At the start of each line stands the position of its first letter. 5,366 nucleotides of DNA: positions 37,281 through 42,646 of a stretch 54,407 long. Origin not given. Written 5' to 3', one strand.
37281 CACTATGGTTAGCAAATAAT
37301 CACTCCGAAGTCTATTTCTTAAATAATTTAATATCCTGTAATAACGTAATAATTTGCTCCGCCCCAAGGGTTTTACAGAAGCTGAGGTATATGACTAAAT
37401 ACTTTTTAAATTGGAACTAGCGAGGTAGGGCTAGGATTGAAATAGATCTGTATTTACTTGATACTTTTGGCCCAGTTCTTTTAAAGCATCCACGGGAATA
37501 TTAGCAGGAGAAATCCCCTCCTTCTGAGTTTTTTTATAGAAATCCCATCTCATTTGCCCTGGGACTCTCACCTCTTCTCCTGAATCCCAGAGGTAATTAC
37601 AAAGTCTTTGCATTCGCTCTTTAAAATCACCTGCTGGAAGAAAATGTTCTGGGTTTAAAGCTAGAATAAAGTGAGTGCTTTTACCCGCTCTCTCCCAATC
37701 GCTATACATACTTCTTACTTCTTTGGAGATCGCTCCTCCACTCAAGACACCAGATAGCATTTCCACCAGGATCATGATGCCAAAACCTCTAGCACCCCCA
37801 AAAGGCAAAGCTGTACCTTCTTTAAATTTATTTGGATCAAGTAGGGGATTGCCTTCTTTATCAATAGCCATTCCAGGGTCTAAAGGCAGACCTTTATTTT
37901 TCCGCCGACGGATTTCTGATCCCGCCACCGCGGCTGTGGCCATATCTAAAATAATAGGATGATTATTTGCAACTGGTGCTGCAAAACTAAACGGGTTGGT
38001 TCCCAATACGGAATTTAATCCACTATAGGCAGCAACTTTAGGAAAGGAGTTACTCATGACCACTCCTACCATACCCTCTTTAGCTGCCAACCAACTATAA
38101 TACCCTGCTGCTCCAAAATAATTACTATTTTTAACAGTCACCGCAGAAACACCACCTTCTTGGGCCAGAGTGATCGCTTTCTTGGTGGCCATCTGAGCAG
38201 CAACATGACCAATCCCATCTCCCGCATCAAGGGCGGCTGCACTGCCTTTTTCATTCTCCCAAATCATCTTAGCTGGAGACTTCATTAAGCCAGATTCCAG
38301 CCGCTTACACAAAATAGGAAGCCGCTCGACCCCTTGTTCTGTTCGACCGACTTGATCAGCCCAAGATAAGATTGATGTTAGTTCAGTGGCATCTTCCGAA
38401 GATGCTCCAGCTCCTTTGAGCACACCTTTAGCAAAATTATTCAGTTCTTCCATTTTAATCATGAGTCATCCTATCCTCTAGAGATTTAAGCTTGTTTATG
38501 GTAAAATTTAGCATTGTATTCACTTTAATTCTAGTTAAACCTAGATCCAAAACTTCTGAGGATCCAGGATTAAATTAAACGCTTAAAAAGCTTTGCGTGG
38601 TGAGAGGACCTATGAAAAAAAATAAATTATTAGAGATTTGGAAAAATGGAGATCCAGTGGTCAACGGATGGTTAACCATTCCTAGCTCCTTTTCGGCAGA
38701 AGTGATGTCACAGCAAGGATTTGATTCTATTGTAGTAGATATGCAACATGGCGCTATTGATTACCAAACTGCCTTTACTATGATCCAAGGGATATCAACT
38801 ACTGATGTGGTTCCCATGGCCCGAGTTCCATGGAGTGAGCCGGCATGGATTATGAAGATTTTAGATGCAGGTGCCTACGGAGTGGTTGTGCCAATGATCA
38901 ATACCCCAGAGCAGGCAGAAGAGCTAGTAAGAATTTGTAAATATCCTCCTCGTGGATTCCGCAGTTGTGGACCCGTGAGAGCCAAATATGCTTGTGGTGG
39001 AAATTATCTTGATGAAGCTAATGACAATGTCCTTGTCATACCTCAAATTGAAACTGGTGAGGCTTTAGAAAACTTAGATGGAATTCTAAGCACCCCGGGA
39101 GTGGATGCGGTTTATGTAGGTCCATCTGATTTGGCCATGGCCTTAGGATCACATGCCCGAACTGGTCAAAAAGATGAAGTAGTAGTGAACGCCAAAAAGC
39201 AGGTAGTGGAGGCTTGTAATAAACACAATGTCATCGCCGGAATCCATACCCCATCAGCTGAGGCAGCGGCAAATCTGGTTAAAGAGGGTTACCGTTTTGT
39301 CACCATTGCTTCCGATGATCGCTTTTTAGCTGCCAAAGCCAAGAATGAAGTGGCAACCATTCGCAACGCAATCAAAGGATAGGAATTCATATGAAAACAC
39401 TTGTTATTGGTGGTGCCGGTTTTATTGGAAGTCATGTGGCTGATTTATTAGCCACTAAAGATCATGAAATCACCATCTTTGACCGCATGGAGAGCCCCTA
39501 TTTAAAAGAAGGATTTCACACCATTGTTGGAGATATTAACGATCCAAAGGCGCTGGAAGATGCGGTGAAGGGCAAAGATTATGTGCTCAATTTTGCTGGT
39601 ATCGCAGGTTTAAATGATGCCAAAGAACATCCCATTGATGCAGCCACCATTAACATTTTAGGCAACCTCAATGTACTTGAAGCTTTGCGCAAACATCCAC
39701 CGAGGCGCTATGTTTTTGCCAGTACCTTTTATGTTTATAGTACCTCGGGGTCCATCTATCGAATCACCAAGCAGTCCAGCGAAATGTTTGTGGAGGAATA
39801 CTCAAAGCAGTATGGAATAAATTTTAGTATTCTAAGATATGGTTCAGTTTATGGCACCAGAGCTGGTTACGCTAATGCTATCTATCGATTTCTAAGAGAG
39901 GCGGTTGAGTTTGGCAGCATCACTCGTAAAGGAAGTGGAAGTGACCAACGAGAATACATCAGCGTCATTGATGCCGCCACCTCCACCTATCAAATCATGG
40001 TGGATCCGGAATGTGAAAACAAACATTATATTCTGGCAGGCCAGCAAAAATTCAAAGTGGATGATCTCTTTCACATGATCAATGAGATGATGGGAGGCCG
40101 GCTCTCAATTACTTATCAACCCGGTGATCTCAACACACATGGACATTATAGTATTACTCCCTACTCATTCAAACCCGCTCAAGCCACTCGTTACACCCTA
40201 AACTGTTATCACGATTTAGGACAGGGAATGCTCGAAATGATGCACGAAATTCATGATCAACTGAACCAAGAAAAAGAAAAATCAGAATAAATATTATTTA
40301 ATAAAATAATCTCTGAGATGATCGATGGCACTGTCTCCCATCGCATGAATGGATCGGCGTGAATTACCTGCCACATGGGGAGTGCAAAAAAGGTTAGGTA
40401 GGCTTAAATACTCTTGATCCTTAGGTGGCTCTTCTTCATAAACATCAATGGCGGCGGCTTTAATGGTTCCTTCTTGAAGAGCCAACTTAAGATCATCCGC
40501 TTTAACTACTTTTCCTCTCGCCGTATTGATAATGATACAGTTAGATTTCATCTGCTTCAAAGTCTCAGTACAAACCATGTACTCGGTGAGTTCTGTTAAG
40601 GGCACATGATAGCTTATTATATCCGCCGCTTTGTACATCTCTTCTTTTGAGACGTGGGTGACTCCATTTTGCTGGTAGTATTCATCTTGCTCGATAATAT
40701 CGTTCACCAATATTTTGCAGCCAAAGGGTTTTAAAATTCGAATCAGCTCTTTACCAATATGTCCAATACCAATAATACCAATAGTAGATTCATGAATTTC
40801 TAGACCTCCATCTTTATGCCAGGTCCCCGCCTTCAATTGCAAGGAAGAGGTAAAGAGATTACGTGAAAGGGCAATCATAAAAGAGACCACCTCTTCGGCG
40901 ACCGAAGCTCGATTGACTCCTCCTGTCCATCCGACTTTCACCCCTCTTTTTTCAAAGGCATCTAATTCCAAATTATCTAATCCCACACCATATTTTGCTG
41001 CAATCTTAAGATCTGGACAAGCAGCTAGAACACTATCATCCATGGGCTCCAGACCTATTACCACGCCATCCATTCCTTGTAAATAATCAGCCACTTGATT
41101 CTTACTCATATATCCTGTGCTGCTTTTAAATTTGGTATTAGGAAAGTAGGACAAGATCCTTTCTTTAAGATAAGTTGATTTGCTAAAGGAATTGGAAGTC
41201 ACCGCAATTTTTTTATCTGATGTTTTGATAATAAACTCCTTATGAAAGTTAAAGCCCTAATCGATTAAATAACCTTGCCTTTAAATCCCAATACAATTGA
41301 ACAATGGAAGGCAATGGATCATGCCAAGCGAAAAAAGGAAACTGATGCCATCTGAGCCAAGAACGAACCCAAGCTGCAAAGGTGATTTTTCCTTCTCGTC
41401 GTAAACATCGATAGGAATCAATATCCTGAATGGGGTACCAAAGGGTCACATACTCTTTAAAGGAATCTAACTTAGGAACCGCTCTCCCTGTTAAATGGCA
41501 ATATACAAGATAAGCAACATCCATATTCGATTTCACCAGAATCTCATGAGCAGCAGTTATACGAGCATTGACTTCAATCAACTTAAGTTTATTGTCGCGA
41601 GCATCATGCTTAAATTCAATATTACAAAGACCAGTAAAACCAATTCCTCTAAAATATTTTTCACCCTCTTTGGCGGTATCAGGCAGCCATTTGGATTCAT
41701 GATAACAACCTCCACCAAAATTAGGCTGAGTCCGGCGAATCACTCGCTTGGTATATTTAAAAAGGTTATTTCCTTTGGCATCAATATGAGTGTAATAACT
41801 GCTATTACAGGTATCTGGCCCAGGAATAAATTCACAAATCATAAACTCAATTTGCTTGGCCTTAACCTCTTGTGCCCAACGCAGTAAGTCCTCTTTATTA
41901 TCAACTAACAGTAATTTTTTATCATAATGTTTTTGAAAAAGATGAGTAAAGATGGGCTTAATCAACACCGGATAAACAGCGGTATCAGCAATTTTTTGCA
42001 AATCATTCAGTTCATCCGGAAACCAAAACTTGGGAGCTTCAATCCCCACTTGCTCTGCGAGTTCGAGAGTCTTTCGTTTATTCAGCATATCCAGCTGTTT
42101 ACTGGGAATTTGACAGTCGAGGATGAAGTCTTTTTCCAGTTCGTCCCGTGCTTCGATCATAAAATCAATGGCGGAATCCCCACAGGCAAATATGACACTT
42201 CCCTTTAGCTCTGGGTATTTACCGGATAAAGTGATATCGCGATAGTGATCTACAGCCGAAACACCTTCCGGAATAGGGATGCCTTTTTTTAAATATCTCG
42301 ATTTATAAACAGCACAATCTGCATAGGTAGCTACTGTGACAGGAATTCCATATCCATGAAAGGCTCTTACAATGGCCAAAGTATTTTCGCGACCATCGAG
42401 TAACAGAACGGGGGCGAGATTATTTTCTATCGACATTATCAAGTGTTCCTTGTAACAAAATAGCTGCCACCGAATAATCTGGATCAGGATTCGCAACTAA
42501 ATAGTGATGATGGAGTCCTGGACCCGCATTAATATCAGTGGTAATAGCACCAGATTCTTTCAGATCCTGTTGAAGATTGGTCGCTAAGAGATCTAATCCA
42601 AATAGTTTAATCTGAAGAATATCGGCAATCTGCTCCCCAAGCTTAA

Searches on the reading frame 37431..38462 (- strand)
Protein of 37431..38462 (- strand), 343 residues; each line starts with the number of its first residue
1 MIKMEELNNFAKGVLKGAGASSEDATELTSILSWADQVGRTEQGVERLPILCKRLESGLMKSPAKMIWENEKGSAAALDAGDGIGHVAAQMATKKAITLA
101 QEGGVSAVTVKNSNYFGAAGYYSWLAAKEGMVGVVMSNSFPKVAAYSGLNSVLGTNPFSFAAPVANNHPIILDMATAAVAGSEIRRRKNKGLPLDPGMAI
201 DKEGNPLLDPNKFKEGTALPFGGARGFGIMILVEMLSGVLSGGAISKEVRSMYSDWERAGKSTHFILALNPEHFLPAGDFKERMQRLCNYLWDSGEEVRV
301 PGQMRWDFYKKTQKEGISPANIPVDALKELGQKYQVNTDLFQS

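Call 10: search_protein_families(library=pfam, proteins=[window:37431-38462:-], max_evalue=0.001)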
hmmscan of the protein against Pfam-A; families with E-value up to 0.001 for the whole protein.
window:37431-38462:- (343 aa): 1 family
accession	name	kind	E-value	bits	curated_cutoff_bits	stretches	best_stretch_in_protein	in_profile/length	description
PF02615.19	Ldh_2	-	5.5e-96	322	38.8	1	2-318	1-323/333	Malate/L-lactate dehydrogenase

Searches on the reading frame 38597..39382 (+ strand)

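Call 10: search_protein_families(library=pfam, proteins=[window:38597-39382:+], max_evalue=0.001)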
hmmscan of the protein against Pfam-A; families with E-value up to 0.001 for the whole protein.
window:38597-39382:+ (261 aa): 1 family
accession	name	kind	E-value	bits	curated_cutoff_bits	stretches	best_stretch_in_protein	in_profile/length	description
PF03328.21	HpcH_HpaI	-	3.9e-37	128.1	25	1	31-241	11-215/221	HpcH/HpaI aldolase/citrate lyase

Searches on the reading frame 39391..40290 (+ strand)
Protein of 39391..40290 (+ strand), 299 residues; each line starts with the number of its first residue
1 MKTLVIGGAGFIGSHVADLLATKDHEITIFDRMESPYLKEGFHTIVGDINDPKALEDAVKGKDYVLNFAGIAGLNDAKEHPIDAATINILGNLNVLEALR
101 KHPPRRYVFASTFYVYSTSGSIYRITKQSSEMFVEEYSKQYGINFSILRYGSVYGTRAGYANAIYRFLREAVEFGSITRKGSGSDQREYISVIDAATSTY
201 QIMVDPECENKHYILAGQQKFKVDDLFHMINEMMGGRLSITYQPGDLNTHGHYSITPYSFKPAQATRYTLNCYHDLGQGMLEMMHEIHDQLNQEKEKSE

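Call 10: search_protein_families(library=pfam, proteins=[window:39391-40290:+], max_evalue=0.001)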
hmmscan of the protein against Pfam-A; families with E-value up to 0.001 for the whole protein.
window:39391-40290:+ (299 aa): 10 families
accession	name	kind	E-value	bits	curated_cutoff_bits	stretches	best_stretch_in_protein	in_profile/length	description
PF01370.27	Epimerase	-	3.5e-38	131.8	20.9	1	4-208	2-230/240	NAD dependent epimerase/dehydratase family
PF16363.11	GDP_Man_Dehyd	-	1.9e-24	87.2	27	1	4-269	1-307/332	GDP-mannose 4,6 dehydratase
PF01073.25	3Beta_HSD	-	4.2e-13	49.4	22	1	4-116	1-120/280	3-beta hydroxysteroid dehydrogenase/isomerase family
PF13460.12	NAD_binding_10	-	1.6e-12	48.1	27.2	1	7-158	1-151/184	NAD(P)H-binding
PF02719.21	Polysacc_synt_2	-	1.7e-12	47.6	20.2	1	4-157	2-175/293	Polysaccharide biosynthesis protein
PF04321.23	RmlD_sub_bind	-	2.1e-08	34.1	27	1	1-168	1-164/287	RmlD substrate binding domain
PF05368.20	NmrA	-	5.1e-07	30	27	1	3-246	5-246/298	NmrA-like family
PF07993.18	NAD_binding_4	-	6.9e-07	29.1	20.1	0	122-175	176-233/258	Male sterility protein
PF03435.24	Sacchrp_dh_NADP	-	9.5e-07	29.6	25.1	1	4-70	2-77/129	Saccharopine dehydrogenase NADP binding domain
PF02254.24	TrkA_N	-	3.4e-05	24.6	23.8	1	5-58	2-58/116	TrkA-N domain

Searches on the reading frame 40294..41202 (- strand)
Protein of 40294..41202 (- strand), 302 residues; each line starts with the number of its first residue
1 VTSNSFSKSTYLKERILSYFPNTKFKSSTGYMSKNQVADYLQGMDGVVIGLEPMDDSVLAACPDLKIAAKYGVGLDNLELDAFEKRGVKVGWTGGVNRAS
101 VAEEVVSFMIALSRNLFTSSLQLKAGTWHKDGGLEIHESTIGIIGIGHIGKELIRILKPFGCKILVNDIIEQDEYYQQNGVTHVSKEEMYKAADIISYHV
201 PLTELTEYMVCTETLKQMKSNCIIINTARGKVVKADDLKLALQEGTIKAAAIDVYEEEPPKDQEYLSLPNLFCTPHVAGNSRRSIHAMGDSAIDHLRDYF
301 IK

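Call 10: search_protein_families(library=pfam, proteins=[window:40294-41202:-], max_evalue=0.001)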
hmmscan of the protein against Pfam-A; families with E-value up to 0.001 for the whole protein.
window:40294-41202:- (302 aa): 5 families
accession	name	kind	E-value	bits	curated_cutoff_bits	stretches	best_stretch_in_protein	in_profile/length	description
PF02826.25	2-Hacid_dh_C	-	2.9e-53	180.3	25.1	1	107-278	2-178/178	D-isomer specific 2-hydroxyacid dehydrogenase, NAD binding domain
PF00389.36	2-Hacid_dh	-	6.9e-15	55.4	24.6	1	27-300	26-124/134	D-isomer specific 2-hydroxyacid dehydrogenase, catalytic domain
PF03446.21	NAD_binding_2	-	1.2e-05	25.8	21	1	140-248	1-113/161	NAD binding domain of 6-phosphogluconate dehydrogenase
PF00899.27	ThiF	-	0.0004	20.1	28.1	0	122-165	4-47/238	ThiF family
PF03807.23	F420_oxidored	-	0.00044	21.2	21.6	0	140-227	1-91/94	NADP oxidoreductase coenzyme F420-dependent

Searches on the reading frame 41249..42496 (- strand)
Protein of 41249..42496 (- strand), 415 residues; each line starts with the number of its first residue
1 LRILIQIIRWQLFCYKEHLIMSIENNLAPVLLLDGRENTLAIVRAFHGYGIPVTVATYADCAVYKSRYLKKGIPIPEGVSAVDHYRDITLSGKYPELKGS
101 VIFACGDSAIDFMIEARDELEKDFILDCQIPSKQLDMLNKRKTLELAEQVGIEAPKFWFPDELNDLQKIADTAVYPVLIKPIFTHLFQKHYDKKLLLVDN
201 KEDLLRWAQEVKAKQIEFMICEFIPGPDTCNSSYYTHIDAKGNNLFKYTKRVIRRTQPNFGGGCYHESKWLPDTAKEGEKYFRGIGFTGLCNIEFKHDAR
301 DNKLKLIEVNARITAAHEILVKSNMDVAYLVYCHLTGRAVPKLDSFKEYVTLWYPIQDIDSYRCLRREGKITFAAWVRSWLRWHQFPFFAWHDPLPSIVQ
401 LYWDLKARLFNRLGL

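Call 10: search_protein_families(library=pfam, proteins=[window:41249-42496:-], max_evalue=0.001)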
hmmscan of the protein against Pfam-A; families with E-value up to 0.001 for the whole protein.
window:41249-42496:- (415 aa): 2 families
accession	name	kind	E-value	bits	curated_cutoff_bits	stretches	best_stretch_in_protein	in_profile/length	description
PF02786.22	CPSase_L_D2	-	1.3e-06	28.5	19.8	1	280-319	147-186/211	Carbamoyl-phosphate synthase L chain, ATP binding domain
PF15632.11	ATPgrasp_Ter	-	5.5e-05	23.4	29.1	1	272-342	47-115/131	ATP-grasp in the biosynthetic pathway with Ter operon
